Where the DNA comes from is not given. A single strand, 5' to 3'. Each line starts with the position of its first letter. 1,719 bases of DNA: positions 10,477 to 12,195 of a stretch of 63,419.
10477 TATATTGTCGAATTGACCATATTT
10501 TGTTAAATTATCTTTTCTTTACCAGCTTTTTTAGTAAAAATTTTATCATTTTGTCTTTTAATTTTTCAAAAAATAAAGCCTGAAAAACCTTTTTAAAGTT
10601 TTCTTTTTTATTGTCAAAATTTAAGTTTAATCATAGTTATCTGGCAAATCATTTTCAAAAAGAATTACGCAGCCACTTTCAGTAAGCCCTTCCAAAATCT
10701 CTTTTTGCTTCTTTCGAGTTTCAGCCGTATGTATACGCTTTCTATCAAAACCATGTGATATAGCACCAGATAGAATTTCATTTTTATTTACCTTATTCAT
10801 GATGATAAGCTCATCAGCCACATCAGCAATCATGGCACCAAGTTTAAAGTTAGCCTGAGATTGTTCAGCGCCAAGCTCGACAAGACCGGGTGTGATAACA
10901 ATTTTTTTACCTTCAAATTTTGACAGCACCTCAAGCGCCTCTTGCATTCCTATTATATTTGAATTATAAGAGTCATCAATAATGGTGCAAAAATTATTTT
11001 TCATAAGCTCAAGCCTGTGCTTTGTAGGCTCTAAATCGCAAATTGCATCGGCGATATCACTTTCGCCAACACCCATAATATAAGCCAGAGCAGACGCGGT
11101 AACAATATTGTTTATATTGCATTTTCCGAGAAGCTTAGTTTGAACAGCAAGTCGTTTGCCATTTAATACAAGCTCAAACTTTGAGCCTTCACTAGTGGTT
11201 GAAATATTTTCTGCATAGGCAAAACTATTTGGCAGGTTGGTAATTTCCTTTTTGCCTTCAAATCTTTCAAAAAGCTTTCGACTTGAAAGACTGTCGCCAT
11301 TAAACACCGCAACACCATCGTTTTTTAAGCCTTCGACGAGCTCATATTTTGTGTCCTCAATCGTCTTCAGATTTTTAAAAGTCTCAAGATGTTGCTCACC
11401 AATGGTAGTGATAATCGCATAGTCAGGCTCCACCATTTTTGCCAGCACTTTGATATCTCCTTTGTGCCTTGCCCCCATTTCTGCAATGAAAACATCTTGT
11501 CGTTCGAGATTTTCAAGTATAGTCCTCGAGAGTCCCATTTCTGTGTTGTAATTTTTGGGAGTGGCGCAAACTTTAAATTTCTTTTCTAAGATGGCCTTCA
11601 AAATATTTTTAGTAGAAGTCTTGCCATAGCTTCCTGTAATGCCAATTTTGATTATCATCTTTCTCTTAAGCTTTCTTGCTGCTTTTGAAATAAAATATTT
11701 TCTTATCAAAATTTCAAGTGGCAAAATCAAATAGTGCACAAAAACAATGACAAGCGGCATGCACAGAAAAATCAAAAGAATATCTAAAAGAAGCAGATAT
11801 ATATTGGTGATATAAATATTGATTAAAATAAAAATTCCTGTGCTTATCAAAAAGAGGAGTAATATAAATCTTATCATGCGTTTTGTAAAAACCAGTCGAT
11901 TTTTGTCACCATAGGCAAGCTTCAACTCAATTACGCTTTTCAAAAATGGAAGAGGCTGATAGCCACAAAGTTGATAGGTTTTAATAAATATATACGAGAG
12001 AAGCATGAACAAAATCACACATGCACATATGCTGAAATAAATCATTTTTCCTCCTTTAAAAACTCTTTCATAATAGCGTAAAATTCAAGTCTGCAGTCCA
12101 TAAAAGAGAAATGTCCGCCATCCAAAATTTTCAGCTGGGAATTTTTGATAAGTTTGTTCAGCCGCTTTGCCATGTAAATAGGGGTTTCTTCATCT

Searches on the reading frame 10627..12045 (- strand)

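Call 53: search_protein_families(library=pfam, proteins=[window:10627-12045:-])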
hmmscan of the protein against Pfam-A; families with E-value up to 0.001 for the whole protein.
window:10627-12045:- (472 aa): 2 families
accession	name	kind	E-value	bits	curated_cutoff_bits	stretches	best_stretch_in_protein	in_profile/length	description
PF08245.18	Mur_ligase_M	-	3e-41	142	24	1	136-321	1-200/200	Mur ligase middle domain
PF02875.26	Mur_ligase_C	-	1.2e-08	36.3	28.4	1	343-462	1-122/127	Mur ligase, glutamate ligase domain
